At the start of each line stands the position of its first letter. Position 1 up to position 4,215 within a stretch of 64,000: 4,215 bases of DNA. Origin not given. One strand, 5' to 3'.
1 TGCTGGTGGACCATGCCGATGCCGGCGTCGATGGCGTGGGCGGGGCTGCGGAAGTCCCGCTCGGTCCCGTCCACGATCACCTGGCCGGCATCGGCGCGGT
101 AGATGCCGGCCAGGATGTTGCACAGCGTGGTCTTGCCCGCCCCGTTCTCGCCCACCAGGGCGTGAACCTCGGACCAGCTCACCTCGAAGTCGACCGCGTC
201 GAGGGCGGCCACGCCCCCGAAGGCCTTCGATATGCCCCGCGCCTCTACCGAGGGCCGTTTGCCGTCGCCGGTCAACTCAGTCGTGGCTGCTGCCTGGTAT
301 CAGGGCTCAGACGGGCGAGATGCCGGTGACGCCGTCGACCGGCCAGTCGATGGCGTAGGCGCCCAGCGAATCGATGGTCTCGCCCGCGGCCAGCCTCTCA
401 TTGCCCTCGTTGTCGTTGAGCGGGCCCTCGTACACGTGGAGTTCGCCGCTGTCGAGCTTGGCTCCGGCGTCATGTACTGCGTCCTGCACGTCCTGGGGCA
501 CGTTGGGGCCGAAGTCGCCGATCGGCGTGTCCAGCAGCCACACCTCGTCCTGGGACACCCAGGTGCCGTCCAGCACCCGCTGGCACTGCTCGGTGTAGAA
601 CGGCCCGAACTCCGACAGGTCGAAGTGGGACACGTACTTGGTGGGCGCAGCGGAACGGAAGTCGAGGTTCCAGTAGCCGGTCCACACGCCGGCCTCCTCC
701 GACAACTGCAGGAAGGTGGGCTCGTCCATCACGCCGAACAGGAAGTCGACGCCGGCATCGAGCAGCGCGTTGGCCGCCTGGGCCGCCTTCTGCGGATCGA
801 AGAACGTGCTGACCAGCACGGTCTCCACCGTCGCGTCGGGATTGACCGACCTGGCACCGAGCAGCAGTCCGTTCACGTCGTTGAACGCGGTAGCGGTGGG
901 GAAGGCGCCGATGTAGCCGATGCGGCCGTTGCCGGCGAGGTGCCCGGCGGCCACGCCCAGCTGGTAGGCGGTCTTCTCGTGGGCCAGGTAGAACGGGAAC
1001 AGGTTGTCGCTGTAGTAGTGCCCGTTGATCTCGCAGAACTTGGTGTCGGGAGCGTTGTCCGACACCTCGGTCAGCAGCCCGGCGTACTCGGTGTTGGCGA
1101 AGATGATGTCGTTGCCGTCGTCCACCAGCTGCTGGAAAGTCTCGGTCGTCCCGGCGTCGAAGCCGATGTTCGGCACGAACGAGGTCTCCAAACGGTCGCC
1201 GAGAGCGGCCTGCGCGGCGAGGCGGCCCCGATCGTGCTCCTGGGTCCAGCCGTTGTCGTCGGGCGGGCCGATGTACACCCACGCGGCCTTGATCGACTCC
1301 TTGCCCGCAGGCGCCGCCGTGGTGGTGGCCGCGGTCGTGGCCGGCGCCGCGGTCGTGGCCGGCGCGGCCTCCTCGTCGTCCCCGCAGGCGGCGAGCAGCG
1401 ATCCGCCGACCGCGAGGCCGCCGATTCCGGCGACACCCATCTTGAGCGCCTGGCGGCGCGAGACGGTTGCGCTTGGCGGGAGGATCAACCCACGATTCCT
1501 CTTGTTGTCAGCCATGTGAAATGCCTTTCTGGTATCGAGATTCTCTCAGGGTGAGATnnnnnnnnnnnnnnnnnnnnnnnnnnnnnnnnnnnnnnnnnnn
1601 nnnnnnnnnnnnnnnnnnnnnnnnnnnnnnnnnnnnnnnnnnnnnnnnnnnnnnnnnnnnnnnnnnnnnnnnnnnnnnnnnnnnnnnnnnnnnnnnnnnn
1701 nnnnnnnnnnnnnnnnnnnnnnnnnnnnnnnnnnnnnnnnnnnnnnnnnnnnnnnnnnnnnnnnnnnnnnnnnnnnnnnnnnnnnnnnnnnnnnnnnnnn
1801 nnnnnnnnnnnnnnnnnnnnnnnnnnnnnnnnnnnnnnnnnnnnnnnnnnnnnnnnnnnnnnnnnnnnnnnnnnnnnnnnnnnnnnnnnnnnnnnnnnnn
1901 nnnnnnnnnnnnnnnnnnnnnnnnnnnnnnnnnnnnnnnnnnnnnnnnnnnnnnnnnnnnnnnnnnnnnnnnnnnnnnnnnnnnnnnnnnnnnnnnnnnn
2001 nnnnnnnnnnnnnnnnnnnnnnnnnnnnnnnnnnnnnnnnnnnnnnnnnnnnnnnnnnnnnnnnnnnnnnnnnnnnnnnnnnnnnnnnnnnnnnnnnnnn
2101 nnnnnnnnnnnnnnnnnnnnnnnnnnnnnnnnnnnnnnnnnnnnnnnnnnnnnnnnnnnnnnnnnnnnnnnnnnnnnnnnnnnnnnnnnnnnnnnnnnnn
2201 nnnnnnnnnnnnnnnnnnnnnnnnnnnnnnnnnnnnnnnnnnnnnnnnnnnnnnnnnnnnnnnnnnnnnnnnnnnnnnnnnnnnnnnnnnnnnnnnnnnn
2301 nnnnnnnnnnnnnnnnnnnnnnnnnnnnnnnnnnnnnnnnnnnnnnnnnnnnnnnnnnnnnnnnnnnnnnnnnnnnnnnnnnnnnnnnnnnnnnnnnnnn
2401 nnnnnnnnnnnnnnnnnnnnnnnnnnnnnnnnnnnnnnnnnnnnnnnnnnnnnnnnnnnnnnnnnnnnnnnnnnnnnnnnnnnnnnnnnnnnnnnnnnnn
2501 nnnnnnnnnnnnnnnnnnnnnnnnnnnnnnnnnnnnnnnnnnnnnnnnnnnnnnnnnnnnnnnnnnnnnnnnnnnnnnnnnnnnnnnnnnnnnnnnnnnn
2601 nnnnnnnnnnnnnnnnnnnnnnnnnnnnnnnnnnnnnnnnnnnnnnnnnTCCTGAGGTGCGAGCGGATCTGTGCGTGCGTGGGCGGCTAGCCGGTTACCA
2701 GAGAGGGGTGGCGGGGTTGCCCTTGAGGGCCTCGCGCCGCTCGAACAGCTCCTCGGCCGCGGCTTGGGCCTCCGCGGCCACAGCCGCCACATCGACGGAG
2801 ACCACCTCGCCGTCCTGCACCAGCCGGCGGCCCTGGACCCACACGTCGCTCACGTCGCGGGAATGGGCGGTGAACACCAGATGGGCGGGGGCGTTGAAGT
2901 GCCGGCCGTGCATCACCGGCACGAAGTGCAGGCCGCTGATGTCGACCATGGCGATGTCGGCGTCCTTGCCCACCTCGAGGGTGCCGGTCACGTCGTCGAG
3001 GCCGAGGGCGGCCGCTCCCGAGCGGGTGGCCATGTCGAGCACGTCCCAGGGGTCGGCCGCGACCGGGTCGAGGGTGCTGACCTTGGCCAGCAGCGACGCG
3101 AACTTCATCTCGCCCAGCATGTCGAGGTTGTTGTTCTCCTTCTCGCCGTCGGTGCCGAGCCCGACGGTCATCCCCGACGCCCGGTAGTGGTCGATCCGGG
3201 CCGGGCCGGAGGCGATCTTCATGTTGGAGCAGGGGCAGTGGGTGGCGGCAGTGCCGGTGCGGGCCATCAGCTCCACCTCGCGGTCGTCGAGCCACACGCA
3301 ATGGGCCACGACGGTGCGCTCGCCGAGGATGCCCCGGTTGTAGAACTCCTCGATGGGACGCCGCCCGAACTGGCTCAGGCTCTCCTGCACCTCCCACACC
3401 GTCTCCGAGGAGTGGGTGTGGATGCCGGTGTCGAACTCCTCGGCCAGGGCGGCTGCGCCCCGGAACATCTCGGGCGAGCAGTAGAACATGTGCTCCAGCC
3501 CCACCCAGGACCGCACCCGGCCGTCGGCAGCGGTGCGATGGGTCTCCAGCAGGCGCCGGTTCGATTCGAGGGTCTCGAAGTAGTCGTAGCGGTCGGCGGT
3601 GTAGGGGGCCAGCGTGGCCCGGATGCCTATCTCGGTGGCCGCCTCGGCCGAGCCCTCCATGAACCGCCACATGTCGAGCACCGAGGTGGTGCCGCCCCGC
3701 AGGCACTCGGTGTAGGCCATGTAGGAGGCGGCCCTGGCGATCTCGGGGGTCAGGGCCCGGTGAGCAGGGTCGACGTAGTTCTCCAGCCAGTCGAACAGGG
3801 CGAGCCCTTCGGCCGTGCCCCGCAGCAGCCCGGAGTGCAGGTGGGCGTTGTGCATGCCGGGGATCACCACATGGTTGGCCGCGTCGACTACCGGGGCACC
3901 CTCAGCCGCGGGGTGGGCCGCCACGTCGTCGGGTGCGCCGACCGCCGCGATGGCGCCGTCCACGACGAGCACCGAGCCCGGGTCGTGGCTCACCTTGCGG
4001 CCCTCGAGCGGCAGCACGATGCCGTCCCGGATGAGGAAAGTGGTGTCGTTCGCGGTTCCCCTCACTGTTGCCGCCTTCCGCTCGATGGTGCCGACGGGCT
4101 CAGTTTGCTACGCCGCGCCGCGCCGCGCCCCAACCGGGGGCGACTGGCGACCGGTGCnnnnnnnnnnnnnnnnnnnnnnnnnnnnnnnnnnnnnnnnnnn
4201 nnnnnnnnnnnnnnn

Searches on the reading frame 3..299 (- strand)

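Call 48: search_protein_families(library=pfam, proteins=[window:3-299:-], max_evalue=0.001)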
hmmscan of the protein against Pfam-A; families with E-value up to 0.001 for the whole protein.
window:3-299:- (99 aa): 3 families
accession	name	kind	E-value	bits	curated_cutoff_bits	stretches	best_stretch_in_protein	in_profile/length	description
PF00005.33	ABC_tran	-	4.6e-14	53.6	25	1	33-99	1-66/137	ABC transporter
PF13304.12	AAA_21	-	0.00045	20.8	27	1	45-92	1-47/304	AAA domain, putative AbiEii toxin, Type IV TA system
PF00448.28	SRP54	-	0.00073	19.7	22.7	1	44-76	2-34/196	SRP54-type protein, GTPase domain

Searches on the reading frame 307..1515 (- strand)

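Call 7: search_protein_families(library=pfam, proteins=[window:307-1515:-], max_evalue=0.01)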
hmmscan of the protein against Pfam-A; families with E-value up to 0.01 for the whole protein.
window:307-1515:- (402 aa): 1 family
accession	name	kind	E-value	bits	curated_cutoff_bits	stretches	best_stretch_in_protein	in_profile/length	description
PF02608.20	Bmp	-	7.4e-25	88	24.1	1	76-263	3-191/301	ABC transporter substrate-binding protein PnrA-like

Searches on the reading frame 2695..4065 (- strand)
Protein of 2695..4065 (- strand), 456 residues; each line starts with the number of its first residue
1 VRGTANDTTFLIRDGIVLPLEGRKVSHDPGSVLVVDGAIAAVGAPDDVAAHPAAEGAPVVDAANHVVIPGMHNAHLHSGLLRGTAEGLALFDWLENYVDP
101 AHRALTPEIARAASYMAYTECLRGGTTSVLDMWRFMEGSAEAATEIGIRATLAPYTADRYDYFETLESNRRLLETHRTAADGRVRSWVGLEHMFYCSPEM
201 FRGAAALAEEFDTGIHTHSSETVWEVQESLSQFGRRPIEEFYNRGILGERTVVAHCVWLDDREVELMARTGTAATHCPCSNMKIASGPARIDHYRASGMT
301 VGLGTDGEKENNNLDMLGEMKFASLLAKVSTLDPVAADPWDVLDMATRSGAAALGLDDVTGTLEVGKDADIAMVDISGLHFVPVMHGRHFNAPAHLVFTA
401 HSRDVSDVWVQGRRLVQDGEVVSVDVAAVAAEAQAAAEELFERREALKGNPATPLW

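Call 7: search_protein_families(library=pfam, proteins=[window:2695-4065:-], max_evalue=0.01)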
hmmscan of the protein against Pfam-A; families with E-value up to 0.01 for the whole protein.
window:2695-4065:- (456 aa): 2 families
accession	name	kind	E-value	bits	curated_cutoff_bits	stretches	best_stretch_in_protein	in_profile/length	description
PF01979.26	Amidohydro_1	-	1.7e-58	198.9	25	1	66-414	1-344/345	Amidohydrolase family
PF07969.17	Amidohydro_3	-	4.7e-14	53.2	29.7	1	204-415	269-471/472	Amidohydrolase family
